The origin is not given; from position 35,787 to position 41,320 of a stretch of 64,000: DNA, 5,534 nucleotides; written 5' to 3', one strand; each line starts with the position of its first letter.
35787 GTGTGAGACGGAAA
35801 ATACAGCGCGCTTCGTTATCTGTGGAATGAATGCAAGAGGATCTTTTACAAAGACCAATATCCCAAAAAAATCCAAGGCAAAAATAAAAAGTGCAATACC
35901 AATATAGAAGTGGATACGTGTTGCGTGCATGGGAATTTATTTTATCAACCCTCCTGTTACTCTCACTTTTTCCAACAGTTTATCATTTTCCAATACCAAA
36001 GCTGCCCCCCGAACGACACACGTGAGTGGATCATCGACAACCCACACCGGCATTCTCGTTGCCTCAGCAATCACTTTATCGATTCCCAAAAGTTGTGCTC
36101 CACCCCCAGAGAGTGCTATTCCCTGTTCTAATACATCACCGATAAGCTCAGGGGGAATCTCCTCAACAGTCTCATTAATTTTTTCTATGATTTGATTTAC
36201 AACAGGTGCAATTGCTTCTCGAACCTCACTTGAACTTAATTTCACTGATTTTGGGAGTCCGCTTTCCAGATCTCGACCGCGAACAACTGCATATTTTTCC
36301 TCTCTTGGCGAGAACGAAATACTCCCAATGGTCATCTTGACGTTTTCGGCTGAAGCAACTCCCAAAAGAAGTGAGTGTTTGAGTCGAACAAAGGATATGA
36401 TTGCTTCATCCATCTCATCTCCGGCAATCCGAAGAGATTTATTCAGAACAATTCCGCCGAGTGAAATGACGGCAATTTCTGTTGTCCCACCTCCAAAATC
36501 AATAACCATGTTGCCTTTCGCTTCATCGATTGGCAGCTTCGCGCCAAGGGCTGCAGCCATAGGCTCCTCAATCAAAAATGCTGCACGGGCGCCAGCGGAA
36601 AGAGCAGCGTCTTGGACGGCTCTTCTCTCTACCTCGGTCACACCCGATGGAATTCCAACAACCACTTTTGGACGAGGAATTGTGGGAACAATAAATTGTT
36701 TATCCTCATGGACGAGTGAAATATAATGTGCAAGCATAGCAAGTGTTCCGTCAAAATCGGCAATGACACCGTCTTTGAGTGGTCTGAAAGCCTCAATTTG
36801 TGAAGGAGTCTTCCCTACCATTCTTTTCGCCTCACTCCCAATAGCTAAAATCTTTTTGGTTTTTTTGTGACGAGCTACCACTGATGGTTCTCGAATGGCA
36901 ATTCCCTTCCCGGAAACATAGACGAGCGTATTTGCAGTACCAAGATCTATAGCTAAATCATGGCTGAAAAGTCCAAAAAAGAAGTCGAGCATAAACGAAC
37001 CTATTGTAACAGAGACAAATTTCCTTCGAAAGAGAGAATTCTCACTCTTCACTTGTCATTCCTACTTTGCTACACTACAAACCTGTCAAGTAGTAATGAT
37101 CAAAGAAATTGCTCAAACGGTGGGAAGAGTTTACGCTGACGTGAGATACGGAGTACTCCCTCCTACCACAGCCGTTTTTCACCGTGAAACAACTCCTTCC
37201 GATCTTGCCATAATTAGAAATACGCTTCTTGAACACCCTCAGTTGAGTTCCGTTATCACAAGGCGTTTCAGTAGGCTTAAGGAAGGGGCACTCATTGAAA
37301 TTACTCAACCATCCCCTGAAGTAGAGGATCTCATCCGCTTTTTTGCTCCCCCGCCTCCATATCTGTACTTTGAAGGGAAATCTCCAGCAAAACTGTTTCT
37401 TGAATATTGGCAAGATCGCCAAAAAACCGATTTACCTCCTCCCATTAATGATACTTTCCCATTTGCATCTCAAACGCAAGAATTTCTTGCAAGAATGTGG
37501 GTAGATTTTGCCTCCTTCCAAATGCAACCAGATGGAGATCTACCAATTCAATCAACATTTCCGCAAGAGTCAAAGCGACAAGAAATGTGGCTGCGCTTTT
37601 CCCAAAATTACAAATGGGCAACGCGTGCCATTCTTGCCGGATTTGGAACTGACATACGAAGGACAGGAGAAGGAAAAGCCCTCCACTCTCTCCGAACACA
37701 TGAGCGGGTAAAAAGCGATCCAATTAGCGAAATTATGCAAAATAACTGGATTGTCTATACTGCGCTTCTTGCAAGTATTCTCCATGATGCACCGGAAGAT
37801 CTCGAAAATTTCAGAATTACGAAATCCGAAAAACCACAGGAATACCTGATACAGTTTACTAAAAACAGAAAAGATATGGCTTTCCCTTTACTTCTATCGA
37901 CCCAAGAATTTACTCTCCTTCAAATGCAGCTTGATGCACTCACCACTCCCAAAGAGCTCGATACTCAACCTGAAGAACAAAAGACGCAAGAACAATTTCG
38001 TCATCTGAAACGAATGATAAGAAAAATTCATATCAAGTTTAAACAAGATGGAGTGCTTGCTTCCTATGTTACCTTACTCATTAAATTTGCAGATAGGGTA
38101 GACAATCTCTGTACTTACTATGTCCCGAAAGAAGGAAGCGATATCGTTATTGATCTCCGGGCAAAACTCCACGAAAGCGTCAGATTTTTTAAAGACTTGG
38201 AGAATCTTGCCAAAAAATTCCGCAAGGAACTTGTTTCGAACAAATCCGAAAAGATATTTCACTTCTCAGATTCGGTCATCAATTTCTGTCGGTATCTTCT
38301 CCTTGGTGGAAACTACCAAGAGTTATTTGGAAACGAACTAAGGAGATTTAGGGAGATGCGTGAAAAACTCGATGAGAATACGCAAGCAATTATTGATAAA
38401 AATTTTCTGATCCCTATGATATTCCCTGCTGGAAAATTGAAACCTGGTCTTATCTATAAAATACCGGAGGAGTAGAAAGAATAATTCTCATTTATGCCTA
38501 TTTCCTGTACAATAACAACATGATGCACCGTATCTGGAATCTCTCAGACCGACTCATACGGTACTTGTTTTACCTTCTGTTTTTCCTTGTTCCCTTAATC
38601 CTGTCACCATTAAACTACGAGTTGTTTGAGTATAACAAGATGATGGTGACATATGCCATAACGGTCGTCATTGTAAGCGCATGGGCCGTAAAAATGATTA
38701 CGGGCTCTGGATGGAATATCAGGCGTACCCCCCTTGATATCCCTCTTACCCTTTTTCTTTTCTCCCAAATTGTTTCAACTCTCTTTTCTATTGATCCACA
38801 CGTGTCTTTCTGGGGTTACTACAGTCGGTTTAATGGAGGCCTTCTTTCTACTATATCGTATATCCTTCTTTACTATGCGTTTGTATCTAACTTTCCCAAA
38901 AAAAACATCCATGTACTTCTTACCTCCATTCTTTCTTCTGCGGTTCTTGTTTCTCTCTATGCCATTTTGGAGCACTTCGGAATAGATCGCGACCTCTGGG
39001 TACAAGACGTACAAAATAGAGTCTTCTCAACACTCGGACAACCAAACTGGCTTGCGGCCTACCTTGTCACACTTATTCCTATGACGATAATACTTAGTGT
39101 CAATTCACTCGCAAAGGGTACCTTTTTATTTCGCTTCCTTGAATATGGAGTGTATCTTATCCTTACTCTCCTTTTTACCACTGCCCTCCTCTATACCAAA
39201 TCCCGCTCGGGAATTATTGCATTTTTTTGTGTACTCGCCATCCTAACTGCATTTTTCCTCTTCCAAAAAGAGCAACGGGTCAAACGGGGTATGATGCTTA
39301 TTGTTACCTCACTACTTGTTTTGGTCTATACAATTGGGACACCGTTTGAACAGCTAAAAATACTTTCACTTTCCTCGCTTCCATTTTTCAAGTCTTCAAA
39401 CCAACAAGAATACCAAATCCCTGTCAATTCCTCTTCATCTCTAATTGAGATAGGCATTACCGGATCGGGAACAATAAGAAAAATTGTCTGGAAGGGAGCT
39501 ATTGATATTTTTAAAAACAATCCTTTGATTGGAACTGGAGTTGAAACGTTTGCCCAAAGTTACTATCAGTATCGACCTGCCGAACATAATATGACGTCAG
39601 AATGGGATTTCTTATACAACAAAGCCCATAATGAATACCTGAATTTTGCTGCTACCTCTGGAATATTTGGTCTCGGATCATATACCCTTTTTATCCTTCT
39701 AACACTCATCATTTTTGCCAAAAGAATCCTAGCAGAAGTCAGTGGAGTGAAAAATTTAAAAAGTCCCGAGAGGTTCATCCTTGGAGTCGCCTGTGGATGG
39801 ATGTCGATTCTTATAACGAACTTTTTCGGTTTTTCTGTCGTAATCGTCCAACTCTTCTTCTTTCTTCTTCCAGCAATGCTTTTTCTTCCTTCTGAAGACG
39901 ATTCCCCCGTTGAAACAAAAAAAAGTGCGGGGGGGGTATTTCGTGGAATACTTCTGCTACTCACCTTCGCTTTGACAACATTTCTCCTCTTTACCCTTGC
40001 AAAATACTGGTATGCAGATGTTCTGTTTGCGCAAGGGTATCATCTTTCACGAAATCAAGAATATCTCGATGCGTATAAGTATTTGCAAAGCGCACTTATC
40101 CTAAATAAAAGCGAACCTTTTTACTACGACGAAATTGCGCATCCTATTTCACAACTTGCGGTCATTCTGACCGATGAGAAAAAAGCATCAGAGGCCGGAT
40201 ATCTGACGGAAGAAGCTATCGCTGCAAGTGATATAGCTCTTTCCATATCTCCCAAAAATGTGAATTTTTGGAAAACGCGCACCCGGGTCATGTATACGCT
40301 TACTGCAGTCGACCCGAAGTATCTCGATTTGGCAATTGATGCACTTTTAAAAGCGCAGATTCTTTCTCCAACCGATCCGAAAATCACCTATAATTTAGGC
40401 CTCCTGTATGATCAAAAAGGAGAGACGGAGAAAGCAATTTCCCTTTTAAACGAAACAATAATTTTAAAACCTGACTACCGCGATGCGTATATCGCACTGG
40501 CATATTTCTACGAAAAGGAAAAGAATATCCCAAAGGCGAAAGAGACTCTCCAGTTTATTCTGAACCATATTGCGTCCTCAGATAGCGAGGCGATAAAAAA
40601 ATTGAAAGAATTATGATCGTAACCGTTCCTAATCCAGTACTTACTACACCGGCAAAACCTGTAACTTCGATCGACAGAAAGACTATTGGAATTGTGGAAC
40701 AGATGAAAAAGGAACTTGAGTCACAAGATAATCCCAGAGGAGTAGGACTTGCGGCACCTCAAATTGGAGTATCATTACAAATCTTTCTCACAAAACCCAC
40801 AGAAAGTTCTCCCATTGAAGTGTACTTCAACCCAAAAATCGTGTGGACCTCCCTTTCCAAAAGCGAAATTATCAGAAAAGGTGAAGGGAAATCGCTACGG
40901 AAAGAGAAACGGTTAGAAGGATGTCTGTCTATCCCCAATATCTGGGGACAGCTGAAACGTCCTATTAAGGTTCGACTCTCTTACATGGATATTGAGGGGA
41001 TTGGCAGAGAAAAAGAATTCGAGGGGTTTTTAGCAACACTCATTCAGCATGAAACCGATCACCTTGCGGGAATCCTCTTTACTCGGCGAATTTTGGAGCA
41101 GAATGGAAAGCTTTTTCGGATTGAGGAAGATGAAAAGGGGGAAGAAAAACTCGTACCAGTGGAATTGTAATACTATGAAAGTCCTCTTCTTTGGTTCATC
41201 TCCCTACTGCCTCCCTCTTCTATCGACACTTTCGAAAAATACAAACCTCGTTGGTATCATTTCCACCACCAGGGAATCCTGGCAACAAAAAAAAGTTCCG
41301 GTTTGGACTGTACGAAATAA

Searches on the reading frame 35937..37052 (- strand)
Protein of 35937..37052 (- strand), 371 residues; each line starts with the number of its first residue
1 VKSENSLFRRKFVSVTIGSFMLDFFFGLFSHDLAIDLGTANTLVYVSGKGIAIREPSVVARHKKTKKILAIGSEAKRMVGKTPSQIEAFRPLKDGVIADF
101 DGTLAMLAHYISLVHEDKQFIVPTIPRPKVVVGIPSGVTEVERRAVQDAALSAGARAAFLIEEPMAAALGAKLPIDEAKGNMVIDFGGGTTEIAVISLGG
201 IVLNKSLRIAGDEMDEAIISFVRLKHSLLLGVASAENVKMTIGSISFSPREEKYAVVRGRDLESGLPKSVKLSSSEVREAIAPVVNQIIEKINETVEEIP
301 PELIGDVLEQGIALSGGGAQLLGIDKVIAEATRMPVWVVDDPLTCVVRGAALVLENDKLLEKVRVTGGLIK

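Call 97: search_protein_families(library=pfam, proteins=[window:35937-37052:-], max_evalue=0.001)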
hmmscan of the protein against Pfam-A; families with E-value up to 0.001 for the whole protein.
window:35937-37052:- (371 aa): 5 families
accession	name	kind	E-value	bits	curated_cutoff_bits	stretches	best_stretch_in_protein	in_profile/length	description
PF06723.19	MreB_Mbl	-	4.9e-130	433.6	27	1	31-360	2-325/327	MreB/Mbl protein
PF14450.12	FtsA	-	2.7e-11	44.4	31.8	1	182-338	1-109/127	Cell division protein FtsA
PF00012.26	HSP70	-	1.2e-09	37.4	20.6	1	129-224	135-236/599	Hsp70 protein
PF25216.1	Volactin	-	8.5e-05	22.6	35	1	59-350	49-317/321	Volactin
PF00022.25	Actin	-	0.00014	21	27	1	35-224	9-189/410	Actin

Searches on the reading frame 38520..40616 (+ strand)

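Call 23: search_protein_families(library=pfam, proteins=[window:38520-40616:+], max_evalue=0.01)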
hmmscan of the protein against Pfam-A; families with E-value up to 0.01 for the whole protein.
window:38520-40616:+ (698 aa): 13 families
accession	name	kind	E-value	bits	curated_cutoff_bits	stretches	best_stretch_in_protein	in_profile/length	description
PF04932.20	Wzy_C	-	3.6e-20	72.7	31.7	1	215-386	2-146/149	O-Antigen ligase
PF13414.12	TPR_11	-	4.3e-07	30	26.8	1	602-634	10-42/42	TPR repeat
PF07719.23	TPR_2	-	7.8e-07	29.2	27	0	624-653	5-34/34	Tetratricopeptide repeat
PF14559.12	TPR_19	-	1.1e-06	29.3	25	1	633-683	4-54/68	Tetratricopeptide repeat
PF23914.1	TPR_CcmH_CycH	-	8.5e-06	26.1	42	1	574-690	43-157/158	Cytochrome c-type biogenesis protein H TPR domain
PF13431.12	TPR_17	-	1.4e-05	25.4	24.4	0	615-640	8-33/34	Tetratricopeptide repeat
PF00515.34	TPR_1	-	1.6e-05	25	27.8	1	624-653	5-34/34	Tetratricopeptide repeat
PF13428.12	TPR_14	-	3.5e-05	24.5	23.5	0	622-662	3-43/44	Tetratricopeptide repeat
PF13432.12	TPR_16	-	0.00025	21.8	32.7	0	605-652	19-63/65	Tetratricopeptide repeat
PF13424.12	TPR_12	-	0.001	19.6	30.1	0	623-646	48-71/77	Tetratricopeptide repeat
PF13371.12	TPR_9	-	0.0026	18.2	35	0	609-659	18-68/73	Tetratricopeptide repeat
PF13174.12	TPR_6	-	0.0067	17.4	26.3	0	624-645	4-25/33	Tetratricopeptide repeat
PF13176.12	TPR_7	-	0.0099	16.4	27.9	0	624-655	3-34/36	Tetratricopeptide repeat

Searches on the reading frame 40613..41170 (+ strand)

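Call 97: search_protein_families(library=pfam, proteins=[window:40613-41170:+], max_evalue=0.001)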
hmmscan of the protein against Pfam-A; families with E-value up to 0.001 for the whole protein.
window:40613-41170:+ (185 aa): 1 family
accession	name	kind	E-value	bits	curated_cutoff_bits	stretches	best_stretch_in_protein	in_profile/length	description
PF01327.26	Pep_deformylase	-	2e-38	131.9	22.8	1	2-162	4-152/156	Polypeptide deformylase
